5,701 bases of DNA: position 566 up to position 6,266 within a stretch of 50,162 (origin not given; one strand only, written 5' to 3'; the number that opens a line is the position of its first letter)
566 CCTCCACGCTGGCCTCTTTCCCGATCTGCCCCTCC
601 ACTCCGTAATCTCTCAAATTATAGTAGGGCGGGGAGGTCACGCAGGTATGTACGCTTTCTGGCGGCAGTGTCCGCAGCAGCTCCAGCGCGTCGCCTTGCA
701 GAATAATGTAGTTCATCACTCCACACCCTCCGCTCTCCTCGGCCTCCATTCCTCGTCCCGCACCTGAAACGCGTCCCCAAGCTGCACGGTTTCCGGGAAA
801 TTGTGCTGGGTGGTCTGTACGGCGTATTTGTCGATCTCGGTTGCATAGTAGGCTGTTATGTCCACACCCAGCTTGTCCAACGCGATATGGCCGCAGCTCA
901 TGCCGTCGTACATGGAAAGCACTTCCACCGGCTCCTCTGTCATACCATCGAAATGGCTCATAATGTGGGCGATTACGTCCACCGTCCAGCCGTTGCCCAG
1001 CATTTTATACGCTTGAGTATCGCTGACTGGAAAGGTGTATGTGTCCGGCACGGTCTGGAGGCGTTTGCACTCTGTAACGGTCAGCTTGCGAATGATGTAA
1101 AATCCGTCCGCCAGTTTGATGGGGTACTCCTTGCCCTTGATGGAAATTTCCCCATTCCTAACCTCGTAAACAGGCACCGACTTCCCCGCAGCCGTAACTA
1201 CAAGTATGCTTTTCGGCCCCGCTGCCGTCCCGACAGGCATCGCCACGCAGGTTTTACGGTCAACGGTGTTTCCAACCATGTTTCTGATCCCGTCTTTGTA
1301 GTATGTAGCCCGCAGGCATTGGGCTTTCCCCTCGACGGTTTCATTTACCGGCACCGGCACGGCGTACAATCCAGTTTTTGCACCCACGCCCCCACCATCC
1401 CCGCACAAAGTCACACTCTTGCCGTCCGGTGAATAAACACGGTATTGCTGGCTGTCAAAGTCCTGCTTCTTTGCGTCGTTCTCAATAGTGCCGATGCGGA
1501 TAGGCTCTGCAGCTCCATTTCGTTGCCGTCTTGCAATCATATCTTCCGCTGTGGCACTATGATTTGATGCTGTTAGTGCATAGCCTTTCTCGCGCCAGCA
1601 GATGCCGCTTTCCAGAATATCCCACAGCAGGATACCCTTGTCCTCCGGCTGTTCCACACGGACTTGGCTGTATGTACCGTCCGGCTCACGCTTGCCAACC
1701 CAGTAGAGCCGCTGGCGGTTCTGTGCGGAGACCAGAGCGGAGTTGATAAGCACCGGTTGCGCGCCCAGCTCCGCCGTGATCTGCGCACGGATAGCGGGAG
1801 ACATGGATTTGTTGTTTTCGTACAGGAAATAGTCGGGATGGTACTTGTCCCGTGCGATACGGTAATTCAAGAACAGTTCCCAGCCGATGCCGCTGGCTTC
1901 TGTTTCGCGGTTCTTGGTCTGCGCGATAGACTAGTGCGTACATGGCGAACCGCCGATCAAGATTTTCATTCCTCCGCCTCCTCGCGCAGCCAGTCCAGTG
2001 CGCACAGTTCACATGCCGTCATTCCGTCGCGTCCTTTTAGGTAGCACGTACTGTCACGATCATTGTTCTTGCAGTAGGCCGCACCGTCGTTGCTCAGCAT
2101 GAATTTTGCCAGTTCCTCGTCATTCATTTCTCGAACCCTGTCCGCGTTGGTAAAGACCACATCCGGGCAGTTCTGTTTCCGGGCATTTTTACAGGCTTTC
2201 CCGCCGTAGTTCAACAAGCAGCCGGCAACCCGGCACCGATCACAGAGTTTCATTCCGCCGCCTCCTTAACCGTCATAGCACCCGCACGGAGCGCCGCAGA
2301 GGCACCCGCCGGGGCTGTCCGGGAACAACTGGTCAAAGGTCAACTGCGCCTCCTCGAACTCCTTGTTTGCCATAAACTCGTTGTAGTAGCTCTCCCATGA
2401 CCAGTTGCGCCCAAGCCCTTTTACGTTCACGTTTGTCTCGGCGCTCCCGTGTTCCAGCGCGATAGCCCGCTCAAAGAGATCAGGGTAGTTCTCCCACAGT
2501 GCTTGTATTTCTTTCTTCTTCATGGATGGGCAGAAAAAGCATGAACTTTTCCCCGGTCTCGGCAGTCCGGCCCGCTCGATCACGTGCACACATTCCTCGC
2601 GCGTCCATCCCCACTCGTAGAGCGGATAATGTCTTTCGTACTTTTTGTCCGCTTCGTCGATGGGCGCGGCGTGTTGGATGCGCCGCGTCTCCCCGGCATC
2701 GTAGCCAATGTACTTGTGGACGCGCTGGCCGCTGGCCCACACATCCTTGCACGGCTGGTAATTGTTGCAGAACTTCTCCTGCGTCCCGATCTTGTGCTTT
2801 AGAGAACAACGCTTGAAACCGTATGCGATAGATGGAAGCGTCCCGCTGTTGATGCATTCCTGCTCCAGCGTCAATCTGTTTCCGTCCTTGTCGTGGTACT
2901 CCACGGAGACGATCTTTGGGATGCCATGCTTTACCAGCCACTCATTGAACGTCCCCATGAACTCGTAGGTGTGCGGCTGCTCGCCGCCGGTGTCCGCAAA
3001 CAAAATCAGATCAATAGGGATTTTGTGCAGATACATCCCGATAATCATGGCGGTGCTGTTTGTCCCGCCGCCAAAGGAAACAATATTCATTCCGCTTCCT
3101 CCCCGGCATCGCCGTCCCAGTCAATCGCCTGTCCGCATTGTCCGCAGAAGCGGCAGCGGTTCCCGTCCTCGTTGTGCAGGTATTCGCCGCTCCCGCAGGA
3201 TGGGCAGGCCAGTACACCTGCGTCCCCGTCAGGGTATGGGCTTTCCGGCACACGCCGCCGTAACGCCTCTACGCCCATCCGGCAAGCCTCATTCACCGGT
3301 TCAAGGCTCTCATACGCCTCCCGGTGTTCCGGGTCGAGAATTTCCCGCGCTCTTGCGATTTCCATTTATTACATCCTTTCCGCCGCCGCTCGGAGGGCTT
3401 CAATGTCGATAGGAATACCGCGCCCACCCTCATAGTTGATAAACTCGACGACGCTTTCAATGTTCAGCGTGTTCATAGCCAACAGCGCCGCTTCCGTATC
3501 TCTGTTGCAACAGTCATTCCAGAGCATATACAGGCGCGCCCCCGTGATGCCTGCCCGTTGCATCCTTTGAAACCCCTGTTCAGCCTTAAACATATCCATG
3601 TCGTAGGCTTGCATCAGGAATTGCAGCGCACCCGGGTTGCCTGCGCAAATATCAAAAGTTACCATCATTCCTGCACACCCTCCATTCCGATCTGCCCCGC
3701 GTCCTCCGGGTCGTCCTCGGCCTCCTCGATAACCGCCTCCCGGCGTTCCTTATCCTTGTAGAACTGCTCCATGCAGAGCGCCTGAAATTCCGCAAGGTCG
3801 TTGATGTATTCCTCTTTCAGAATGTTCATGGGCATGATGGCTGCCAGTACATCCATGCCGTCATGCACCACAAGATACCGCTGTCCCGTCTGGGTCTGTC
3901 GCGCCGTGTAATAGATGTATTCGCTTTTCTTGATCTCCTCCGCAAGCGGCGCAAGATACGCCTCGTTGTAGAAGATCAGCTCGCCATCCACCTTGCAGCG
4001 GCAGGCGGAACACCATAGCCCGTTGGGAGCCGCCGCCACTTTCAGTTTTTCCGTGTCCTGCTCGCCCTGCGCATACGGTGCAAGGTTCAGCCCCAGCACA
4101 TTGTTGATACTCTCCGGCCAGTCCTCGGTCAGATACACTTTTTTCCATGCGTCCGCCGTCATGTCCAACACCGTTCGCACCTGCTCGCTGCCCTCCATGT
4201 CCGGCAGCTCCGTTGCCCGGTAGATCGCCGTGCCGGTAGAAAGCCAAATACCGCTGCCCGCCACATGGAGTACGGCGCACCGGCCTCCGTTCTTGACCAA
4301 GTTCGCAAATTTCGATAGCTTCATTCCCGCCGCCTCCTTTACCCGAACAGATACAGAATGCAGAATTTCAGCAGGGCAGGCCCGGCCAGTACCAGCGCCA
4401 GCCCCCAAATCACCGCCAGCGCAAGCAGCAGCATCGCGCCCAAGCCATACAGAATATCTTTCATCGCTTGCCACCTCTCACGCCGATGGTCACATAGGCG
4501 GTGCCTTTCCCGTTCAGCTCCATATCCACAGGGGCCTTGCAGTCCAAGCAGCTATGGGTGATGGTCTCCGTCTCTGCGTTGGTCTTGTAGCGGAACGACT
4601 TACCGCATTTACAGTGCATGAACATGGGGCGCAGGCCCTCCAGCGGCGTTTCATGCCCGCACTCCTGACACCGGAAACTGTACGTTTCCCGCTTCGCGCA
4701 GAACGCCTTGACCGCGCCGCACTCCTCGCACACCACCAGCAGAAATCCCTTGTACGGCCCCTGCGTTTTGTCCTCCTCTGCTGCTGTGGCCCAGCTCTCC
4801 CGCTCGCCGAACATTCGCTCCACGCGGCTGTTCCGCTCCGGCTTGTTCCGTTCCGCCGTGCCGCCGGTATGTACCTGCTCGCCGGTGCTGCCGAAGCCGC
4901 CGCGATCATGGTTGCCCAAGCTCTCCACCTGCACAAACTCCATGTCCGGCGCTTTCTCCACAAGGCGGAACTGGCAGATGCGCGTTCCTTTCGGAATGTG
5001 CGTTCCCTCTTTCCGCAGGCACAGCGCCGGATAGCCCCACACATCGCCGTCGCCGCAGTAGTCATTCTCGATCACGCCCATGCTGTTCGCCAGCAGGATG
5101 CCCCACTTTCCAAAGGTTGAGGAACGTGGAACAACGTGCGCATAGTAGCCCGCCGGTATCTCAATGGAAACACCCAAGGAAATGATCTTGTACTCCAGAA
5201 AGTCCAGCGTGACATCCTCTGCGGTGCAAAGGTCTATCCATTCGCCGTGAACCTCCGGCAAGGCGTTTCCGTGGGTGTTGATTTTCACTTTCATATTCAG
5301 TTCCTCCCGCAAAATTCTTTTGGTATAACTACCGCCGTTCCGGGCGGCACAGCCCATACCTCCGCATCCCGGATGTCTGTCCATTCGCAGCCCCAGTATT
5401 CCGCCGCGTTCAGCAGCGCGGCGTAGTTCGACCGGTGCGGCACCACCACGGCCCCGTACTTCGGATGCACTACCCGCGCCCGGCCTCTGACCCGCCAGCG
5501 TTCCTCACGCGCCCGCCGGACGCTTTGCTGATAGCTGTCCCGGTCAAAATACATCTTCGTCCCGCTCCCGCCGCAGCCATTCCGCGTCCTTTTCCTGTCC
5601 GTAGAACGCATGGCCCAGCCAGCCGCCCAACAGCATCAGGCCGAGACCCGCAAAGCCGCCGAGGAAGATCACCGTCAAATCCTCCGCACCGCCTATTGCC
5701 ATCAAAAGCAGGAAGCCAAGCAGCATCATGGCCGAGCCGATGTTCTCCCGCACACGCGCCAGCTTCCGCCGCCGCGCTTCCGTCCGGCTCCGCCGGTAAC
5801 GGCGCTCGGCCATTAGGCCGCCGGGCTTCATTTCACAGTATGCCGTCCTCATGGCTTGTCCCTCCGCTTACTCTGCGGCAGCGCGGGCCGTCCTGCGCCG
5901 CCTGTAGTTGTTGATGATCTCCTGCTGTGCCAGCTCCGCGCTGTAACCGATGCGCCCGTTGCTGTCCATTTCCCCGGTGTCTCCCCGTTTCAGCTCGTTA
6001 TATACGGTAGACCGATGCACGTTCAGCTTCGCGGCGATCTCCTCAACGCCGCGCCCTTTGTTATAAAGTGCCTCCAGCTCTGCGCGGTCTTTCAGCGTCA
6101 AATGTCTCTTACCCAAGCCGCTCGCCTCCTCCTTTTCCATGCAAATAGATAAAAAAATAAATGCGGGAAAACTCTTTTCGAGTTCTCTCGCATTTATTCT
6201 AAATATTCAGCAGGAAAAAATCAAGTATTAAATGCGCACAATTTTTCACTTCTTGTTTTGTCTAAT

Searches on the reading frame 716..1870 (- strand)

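Call 60: search_protein_families(library=phrogs, proteins=[window:716-1870:-], max_evalue=0.001)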
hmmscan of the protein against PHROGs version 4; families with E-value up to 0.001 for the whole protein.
window:716-1870:- (384 aa): 8 families
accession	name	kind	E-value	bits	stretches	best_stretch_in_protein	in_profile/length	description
phrog_17284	-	unknown function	3.3e-68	230.6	2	42-182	3-134/245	-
phrog_116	-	other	9.9e-35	121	2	11-305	313-487/779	DNA methyltransferase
phrog_16427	-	other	4.6e-15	56.9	1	258-360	115-221/235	DNA methyltransferase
phrog_16528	-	other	4.9e-13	50.2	1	256-306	166-216/236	DNA methyltransferase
phrog_8411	-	unknown function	8.1e-09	36.5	1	141-191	2-53/206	-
phrog_26324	-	other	4.8e-07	31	1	259-305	146-201/210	DNA methyltransferase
phrog_363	-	other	2.1e-06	28.1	1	310-378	49-115/327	DNA methyltransferase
phrog_38038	-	unknown function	2.4e-05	24.4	1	236-278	280-322/430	-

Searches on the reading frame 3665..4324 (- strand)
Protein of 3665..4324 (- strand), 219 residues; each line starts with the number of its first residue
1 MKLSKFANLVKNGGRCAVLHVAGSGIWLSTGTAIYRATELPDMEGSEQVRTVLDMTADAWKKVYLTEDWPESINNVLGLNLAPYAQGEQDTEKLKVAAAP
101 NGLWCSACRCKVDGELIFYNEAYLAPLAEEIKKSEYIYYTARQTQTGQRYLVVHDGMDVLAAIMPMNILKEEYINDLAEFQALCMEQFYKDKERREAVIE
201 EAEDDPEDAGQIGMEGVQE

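Call 43: search_protein_families(library=phrogs, proteins=[window:3665-4324:-], max_evalue=0.001)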
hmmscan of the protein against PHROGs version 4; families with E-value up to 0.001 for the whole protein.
window:3665-4324:- (219 aa): 1 family
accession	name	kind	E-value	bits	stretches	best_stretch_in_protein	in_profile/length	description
phrog_24518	-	unknown function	2e-33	116.8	1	1-196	1-194/211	-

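Call 85: search_protein_families(library=pfam, proteins=[window:3665-4324:-], max_evalue=0.001)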
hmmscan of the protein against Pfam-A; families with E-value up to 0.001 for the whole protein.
window:3665-4324:- (219 aa): 0 families

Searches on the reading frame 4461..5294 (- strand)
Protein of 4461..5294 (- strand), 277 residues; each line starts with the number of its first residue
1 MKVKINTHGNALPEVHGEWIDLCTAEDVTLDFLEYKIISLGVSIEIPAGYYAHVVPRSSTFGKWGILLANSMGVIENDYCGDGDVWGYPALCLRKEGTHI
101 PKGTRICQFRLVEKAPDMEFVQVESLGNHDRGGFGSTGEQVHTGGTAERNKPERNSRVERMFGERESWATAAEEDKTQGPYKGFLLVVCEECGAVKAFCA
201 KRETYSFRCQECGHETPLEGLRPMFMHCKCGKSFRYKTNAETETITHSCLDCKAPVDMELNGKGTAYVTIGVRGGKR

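Call 43: search_protein_families(library=phrogs, proteins=[window:4461-5294:-], max_evalue=0.001)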
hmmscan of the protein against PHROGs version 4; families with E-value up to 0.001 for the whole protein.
window:4461-5294:- (277 aa): 1 family
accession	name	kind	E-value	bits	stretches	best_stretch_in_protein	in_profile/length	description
phrog_135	-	DNA, RNA and nucleotide metabolism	5.2e-34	119.5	1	6-156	152-308/463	dUTPase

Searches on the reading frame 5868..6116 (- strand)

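Call 45: search_protein_families(library=pfam, proteins=[window:5868-6116:-], max_evalue=0.001)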
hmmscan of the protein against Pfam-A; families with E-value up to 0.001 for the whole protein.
window:5868-6116:- (82 aa): 10 families
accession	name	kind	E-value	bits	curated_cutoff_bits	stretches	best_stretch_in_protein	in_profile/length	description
PF13936.12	HTH_38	-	4.1e-15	55.7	27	1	4-45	3-44/44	Helix-turn-helix domain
PF13384.12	HTH_23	-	6.8e-07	29.4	24.6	1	7-44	3-40/50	Homeodomain-like domain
PF08281.18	Sigma70_r4_2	-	4.2e-06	26.7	25.7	1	5-45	10-50/54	Sigma-70, region 4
PF13551.12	HTH_29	-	5.8e-06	26.7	28.1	1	11-57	1-51/64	Winged helix-turn helix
PF13518.12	HTH_28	-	1.2e-05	25.7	25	1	17-44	8-35/52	Helix-turn-helix domain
PF13556.12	HTH_30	-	5.1e-05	23.4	27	1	14-44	5-35/59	PucR C-terminal helix-turn-helix domain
PF02796.21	HTH_7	-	0.00024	21.6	23.8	1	3-39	3-39/45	Helix-turn-helix domain of resolvase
PF04297.20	UPF0122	-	0.00047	20.8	22.7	0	6-45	18-57/101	Putative helix-turn-helix protein, YlxM / p13 like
PF12728.13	HTH_17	-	0.00058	20.5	27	0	24-46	4-26/51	Helix-turn-helix domain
PF08279.18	HTH_11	-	0.00072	19.8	25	0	24-43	18-37/55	HTH domain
